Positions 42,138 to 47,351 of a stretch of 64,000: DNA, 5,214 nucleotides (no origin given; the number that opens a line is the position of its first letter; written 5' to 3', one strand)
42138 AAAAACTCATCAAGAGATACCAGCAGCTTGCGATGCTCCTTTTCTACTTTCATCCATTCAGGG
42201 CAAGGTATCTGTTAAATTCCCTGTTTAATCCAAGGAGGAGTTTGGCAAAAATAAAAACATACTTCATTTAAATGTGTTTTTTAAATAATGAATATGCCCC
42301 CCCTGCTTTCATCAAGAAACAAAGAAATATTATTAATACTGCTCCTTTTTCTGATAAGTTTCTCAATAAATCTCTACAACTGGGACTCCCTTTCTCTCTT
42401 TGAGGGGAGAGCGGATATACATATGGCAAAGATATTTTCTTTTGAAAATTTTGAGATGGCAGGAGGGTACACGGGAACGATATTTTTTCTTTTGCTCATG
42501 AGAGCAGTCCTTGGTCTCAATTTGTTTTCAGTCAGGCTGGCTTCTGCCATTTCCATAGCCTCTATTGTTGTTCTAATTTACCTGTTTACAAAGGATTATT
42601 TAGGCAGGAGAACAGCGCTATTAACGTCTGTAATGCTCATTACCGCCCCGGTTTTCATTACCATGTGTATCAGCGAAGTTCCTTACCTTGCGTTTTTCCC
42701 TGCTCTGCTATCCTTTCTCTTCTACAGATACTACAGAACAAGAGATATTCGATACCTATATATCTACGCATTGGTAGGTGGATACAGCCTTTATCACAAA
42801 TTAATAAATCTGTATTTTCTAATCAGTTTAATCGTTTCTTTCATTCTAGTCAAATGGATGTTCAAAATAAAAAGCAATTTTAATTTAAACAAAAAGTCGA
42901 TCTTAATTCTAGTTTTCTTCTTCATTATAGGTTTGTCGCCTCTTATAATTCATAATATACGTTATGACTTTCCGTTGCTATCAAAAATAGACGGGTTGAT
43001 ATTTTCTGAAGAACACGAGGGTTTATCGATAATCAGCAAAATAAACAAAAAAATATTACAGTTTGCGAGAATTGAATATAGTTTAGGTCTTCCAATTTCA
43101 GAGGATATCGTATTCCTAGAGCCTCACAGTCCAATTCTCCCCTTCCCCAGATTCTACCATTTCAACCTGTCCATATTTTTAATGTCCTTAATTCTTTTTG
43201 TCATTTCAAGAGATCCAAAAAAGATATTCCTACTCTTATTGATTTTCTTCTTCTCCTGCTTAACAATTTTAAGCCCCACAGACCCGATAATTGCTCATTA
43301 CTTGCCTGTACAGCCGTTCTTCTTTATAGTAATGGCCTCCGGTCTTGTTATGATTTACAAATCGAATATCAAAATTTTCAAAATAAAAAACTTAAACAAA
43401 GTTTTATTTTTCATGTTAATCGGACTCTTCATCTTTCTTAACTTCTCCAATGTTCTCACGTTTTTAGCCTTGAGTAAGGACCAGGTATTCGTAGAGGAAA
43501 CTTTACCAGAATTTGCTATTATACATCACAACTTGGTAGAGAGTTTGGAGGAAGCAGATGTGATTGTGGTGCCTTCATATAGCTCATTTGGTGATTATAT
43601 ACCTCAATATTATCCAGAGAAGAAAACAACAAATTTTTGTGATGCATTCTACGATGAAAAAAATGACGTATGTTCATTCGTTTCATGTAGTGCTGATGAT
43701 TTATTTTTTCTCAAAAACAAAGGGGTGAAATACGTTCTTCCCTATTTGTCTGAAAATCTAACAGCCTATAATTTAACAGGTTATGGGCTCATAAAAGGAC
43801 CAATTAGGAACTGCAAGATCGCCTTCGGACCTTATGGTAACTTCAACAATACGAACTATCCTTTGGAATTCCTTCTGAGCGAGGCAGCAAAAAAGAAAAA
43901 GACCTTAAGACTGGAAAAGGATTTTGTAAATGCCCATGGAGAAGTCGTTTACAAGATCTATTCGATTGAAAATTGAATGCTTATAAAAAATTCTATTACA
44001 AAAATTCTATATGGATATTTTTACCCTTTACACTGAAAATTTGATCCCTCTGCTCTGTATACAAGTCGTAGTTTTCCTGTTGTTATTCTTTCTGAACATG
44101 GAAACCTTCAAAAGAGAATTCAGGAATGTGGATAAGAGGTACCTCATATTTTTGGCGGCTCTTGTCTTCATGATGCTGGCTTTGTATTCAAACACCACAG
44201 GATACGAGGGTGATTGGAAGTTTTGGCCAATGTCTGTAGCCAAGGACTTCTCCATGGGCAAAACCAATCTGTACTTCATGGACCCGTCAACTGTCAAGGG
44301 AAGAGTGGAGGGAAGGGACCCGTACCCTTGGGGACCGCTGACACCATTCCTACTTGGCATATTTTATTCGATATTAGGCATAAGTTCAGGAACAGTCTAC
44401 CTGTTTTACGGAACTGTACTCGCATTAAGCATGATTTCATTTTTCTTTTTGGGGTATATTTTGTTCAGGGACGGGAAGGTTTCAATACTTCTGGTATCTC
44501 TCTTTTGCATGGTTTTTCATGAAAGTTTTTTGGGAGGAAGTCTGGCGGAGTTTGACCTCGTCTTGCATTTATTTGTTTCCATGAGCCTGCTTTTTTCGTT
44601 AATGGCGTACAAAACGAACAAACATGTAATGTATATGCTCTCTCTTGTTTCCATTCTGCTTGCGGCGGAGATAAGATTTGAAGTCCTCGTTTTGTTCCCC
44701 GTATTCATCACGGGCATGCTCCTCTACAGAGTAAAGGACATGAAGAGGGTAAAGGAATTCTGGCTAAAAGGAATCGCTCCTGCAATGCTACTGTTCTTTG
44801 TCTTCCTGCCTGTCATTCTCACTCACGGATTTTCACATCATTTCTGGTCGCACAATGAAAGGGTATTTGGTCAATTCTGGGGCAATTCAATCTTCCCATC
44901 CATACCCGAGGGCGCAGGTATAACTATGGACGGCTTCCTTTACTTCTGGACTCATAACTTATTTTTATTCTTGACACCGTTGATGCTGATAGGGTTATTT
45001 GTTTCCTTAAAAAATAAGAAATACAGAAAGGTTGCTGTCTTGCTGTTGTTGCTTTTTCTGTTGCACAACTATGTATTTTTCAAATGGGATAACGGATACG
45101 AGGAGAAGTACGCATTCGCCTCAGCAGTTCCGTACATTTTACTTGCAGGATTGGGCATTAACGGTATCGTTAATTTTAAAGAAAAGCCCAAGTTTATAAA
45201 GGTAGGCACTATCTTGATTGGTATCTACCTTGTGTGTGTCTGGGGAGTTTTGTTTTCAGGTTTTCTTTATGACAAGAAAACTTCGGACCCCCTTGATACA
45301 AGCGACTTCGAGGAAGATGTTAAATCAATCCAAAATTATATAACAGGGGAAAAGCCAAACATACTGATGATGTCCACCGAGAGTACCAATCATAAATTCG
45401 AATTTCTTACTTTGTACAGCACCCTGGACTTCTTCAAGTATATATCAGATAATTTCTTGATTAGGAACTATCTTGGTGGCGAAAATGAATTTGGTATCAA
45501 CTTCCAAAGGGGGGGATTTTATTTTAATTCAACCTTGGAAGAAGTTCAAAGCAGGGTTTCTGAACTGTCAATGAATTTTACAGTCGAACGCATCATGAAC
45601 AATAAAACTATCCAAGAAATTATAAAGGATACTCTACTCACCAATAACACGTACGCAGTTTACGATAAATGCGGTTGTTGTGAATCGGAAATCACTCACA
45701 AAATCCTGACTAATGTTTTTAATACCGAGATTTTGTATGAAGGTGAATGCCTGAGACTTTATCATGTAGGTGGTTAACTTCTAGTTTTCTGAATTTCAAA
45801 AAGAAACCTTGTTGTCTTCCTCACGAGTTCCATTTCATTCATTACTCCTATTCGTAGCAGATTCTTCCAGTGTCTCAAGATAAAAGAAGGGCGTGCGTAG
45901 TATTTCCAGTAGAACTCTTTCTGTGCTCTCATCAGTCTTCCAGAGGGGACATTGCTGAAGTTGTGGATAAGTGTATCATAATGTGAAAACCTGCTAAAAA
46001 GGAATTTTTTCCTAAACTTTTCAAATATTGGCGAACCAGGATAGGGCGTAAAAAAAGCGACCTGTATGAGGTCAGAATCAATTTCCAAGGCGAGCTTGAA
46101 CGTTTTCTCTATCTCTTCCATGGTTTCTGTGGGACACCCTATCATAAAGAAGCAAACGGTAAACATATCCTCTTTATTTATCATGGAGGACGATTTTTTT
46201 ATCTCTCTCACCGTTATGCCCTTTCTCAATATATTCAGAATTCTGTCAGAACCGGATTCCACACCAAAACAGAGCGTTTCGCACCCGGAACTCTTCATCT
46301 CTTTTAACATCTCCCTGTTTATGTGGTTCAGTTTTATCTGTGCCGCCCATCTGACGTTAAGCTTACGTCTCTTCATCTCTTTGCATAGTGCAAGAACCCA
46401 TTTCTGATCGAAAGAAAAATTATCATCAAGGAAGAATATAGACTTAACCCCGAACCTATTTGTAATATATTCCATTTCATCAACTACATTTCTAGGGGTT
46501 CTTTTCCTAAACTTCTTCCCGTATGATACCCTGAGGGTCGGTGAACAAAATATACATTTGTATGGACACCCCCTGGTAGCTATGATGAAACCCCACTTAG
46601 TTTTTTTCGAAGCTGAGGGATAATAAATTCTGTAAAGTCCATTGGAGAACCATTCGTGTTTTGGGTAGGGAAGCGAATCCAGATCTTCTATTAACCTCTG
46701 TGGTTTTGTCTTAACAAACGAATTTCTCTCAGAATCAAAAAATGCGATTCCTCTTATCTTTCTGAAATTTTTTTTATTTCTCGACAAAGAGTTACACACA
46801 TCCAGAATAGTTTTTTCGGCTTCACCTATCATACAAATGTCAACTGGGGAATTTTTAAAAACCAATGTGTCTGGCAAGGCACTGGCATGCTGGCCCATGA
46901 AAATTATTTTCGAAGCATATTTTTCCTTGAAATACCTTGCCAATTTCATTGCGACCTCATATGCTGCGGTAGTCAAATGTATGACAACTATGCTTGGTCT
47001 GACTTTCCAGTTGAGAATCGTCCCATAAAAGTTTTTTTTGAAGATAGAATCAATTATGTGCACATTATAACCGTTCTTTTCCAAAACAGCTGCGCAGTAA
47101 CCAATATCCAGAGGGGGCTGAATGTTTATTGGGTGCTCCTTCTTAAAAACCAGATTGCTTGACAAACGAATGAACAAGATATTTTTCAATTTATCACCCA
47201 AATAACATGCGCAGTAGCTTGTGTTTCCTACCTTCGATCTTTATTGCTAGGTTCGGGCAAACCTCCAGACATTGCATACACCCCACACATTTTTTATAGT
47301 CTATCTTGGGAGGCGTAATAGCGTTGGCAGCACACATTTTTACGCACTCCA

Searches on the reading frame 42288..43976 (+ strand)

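Call 9: search_protein_families(library=pfam, proteins=[window:42288-43976:+], max_evalue=0.01)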
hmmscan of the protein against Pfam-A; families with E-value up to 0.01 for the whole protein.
window:42288-43976:+ (562 aa): 1 family
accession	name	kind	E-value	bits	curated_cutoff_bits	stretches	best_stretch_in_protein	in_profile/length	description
PF13231.12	PMT_2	-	2.4e-09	38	26.1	1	66-211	8-154/160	Dolichyl-phosphate-mannose-protein mannosyltransferase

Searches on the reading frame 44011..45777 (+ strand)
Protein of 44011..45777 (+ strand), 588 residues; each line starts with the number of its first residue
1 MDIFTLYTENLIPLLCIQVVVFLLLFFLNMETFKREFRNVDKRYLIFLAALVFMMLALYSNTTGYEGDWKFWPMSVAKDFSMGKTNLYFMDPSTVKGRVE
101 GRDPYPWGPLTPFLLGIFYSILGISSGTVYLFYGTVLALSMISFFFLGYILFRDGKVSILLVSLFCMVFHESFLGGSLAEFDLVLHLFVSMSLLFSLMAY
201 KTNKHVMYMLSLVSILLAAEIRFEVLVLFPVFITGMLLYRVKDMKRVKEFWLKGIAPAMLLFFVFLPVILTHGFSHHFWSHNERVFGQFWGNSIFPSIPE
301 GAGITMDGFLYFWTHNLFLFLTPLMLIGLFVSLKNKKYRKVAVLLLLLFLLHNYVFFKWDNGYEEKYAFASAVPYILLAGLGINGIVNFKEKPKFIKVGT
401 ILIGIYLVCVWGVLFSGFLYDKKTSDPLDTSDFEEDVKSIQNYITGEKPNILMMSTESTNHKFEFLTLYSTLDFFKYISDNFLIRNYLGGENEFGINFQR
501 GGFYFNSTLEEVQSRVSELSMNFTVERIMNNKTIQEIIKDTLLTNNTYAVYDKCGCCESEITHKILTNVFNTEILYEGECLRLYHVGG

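Call 9: search_protein_families(library=pfam, proteins=[window:44011-45777:+], max_evalue=0.01)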
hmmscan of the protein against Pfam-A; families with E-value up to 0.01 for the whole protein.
window:44011-45777:+ (588 aa): 1 family
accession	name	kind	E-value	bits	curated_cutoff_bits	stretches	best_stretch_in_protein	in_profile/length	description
PF13231.12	PMT_2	-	0.0029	18.3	26.1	1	109-264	4-156/160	Dolichyl-phosphate-mannose-protein mannosyltransferase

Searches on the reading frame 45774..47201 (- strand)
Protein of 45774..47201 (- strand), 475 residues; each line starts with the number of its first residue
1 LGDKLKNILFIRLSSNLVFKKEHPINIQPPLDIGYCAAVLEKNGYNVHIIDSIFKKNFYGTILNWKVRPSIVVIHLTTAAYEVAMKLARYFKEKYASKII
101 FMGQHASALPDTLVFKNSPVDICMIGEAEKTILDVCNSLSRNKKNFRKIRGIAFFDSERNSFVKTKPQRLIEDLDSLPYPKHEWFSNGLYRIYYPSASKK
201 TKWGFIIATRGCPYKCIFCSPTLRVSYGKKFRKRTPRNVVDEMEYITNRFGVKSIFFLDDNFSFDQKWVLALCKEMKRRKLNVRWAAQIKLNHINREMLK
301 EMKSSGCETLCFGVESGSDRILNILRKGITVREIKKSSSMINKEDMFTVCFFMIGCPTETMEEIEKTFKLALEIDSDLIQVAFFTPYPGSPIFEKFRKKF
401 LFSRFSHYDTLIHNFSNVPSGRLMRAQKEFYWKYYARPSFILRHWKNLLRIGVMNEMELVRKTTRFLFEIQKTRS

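Call 9: search_protein_families(library=pfam, proteins=[window:45774-47201:-], max_evalue=0.01)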
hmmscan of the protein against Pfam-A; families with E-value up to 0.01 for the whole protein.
window:45774-47201:- (475 aa): 2 families
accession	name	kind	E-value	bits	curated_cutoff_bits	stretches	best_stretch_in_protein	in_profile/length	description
PF04055.27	Radical_SAM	-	5.7e-25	88.8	29.5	1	206-371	1-166/166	Radical SAM superfamily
PF02310.24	B12-binding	-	3.5e-08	33.7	32.1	1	29-132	13-117/121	B12 binding domain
